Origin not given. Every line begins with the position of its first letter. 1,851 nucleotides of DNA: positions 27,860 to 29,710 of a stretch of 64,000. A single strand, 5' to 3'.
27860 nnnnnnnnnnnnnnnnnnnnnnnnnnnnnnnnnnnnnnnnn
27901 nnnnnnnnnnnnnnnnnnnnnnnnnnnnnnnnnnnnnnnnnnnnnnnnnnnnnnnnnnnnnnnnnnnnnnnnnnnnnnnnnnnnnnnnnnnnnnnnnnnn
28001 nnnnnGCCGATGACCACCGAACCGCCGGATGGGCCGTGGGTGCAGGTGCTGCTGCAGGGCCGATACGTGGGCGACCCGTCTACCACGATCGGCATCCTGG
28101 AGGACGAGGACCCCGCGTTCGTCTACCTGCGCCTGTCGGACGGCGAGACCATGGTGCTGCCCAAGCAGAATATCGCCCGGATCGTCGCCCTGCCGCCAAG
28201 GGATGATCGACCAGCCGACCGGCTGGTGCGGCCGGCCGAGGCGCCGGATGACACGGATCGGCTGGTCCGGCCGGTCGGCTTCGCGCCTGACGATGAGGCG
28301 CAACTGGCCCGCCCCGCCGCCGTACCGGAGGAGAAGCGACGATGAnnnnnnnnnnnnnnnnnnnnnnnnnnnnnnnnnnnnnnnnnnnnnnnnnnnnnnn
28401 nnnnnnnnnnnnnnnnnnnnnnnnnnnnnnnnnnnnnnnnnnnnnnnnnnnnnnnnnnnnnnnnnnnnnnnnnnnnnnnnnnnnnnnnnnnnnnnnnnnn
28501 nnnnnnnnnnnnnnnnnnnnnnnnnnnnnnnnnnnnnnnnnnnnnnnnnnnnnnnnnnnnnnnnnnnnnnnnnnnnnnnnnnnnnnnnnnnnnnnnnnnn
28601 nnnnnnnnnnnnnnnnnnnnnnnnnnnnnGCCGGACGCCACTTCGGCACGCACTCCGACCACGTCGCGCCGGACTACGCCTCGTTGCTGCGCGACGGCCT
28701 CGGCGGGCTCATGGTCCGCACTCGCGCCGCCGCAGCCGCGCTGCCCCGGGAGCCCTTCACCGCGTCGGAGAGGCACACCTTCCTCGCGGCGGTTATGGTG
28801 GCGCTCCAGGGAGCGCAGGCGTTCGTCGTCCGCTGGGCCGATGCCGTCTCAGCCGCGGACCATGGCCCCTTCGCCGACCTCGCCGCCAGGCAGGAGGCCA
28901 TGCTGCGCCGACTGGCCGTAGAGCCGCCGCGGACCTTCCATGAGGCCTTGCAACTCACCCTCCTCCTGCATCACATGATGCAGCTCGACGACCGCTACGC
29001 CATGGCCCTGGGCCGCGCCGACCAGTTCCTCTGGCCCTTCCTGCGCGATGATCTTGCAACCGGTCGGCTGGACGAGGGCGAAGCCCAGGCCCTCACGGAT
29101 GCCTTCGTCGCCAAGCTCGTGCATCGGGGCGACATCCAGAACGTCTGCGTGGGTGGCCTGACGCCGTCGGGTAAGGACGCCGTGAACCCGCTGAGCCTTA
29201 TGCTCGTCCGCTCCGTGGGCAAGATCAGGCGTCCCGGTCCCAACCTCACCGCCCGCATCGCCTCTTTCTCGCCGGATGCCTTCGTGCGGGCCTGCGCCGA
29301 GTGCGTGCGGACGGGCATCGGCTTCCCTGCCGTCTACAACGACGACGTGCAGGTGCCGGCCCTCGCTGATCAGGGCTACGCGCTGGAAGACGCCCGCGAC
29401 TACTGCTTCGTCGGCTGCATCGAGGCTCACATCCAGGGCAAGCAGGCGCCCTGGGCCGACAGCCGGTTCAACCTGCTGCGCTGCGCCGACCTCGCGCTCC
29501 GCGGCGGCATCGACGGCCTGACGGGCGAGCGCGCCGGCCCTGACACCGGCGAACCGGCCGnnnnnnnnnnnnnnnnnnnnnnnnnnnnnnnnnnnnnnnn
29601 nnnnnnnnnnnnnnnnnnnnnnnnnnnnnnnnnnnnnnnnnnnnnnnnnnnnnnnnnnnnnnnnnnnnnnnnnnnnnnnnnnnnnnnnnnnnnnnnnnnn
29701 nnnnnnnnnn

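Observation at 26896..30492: Zn-ADH / small protein / short eliminase-type glycyl radical enzyme operon with no activating enzyme nearby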

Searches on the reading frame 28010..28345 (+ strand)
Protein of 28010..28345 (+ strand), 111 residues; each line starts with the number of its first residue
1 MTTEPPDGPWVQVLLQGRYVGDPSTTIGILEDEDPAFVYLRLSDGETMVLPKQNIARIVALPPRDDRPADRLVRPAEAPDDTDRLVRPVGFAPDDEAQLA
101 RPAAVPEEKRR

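Call 3: search_protein_families(library=pfam, proteins=[window:28010-28345:+], max_evalue=0.01)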
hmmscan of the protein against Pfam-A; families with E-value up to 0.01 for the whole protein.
window:28010-28345:+ (111 aa): 0 families

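Call 4: search_protein_families(library=ncbifam, proteins=[window:28010-28345:+], max_evalue=0.01)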
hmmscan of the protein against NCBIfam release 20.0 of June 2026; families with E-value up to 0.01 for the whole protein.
window:28010-28345:+ (111 aa): 0 families

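Call 33: search_solved_structures(query=window:28010-28345:+, max_evalue=10)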
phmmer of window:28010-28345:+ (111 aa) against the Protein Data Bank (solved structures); distinct sequences matched with E-value up to 10: 2.
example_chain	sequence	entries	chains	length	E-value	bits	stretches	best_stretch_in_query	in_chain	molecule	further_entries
9j5p_B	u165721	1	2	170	0.085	16.3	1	59-97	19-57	Putative tRNA (cytidine(34)-2'-O)-methyltransferase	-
8w9u_A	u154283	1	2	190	0.09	16.2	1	58-97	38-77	Putative tRNA (cytidine(34)-2'-O)-methyltransferase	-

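Call 67: find_homologous_proteins(query=window:28010-28345:+, max_evalue=0.001)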
Query window:28010-28345:+ (111 aa): 2 proteins with E <= 0.001 among 25 candidates.
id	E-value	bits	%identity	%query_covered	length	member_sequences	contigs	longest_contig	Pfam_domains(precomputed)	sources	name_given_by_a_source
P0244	1.3e-64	233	99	100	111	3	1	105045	-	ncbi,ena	-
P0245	1.1e-56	208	88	100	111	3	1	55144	-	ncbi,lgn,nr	ncbi:MAG: hypothetical protein NT029_01795 [Armatimonadetes bacterium]|nr:hypothetical protein [Arma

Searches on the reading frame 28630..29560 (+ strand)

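Call 66: search_solved_structures(query=window:28630-29560:+, max_evalue=1e-10, show_alignments=5)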
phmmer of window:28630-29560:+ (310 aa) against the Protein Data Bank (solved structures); distinct sequences matched with E-value up to 1e-10: 31.
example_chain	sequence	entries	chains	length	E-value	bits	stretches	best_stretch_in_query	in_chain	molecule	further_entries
9rco_A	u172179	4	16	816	1.6e-42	149.2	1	2-308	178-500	Glycyl radical protein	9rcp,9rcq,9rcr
1r8w_A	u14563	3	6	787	1.3e-39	139.7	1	2-305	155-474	glycerol dehydratase | B12-independent glycerol dehydratase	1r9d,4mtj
5faw_A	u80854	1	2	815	8.6e-37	130.4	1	81-308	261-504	Choline trimethylamine-lyase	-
9f3w_A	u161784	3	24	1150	1.5e-36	129.6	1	13-306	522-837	Choline trimethylamine-lyase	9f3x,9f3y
5i2a_A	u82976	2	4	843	2.4e-36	128.9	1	2-307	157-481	Diol-dehydratase | Diol dehydratase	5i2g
9r0v_A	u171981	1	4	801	2.9e-36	128.6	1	81-308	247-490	Choline trimethylamine-lyase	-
9ht9_A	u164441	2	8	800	2.9e-36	128.6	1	81-308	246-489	Choline trimethylamine-lyase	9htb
6vue_A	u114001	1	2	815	3e-36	128.6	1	81-308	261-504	Choline trimethylamine-lyase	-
5fay_A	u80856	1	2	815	3e-36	128.6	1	81-308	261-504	Choline trimethylamine-lyase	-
5fau_A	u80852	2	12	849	3.4e-36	128.4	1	81-308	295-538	Choline trimethylamine-lyase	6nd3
5fav_A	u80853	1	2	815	8e-36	127.2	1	81-308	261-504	Choline trimethylamine-lyase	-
5kdp_A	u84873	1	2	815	2.1e-35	125.8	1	81-308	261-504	Choline trimethylamine-lyase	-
8iof_A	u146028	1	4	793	1.6e-34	122.9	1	13-309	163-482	Benzylsuccinate synthase alpha subunit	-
7e7l_A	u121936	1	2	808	3.8e-34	121.7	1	14-307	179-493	Hydroxyphenylacetic acid decarboxylase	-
8id0_A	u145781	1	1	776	1.2e-32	116.7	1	47-290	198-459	formate C-acetyltransferase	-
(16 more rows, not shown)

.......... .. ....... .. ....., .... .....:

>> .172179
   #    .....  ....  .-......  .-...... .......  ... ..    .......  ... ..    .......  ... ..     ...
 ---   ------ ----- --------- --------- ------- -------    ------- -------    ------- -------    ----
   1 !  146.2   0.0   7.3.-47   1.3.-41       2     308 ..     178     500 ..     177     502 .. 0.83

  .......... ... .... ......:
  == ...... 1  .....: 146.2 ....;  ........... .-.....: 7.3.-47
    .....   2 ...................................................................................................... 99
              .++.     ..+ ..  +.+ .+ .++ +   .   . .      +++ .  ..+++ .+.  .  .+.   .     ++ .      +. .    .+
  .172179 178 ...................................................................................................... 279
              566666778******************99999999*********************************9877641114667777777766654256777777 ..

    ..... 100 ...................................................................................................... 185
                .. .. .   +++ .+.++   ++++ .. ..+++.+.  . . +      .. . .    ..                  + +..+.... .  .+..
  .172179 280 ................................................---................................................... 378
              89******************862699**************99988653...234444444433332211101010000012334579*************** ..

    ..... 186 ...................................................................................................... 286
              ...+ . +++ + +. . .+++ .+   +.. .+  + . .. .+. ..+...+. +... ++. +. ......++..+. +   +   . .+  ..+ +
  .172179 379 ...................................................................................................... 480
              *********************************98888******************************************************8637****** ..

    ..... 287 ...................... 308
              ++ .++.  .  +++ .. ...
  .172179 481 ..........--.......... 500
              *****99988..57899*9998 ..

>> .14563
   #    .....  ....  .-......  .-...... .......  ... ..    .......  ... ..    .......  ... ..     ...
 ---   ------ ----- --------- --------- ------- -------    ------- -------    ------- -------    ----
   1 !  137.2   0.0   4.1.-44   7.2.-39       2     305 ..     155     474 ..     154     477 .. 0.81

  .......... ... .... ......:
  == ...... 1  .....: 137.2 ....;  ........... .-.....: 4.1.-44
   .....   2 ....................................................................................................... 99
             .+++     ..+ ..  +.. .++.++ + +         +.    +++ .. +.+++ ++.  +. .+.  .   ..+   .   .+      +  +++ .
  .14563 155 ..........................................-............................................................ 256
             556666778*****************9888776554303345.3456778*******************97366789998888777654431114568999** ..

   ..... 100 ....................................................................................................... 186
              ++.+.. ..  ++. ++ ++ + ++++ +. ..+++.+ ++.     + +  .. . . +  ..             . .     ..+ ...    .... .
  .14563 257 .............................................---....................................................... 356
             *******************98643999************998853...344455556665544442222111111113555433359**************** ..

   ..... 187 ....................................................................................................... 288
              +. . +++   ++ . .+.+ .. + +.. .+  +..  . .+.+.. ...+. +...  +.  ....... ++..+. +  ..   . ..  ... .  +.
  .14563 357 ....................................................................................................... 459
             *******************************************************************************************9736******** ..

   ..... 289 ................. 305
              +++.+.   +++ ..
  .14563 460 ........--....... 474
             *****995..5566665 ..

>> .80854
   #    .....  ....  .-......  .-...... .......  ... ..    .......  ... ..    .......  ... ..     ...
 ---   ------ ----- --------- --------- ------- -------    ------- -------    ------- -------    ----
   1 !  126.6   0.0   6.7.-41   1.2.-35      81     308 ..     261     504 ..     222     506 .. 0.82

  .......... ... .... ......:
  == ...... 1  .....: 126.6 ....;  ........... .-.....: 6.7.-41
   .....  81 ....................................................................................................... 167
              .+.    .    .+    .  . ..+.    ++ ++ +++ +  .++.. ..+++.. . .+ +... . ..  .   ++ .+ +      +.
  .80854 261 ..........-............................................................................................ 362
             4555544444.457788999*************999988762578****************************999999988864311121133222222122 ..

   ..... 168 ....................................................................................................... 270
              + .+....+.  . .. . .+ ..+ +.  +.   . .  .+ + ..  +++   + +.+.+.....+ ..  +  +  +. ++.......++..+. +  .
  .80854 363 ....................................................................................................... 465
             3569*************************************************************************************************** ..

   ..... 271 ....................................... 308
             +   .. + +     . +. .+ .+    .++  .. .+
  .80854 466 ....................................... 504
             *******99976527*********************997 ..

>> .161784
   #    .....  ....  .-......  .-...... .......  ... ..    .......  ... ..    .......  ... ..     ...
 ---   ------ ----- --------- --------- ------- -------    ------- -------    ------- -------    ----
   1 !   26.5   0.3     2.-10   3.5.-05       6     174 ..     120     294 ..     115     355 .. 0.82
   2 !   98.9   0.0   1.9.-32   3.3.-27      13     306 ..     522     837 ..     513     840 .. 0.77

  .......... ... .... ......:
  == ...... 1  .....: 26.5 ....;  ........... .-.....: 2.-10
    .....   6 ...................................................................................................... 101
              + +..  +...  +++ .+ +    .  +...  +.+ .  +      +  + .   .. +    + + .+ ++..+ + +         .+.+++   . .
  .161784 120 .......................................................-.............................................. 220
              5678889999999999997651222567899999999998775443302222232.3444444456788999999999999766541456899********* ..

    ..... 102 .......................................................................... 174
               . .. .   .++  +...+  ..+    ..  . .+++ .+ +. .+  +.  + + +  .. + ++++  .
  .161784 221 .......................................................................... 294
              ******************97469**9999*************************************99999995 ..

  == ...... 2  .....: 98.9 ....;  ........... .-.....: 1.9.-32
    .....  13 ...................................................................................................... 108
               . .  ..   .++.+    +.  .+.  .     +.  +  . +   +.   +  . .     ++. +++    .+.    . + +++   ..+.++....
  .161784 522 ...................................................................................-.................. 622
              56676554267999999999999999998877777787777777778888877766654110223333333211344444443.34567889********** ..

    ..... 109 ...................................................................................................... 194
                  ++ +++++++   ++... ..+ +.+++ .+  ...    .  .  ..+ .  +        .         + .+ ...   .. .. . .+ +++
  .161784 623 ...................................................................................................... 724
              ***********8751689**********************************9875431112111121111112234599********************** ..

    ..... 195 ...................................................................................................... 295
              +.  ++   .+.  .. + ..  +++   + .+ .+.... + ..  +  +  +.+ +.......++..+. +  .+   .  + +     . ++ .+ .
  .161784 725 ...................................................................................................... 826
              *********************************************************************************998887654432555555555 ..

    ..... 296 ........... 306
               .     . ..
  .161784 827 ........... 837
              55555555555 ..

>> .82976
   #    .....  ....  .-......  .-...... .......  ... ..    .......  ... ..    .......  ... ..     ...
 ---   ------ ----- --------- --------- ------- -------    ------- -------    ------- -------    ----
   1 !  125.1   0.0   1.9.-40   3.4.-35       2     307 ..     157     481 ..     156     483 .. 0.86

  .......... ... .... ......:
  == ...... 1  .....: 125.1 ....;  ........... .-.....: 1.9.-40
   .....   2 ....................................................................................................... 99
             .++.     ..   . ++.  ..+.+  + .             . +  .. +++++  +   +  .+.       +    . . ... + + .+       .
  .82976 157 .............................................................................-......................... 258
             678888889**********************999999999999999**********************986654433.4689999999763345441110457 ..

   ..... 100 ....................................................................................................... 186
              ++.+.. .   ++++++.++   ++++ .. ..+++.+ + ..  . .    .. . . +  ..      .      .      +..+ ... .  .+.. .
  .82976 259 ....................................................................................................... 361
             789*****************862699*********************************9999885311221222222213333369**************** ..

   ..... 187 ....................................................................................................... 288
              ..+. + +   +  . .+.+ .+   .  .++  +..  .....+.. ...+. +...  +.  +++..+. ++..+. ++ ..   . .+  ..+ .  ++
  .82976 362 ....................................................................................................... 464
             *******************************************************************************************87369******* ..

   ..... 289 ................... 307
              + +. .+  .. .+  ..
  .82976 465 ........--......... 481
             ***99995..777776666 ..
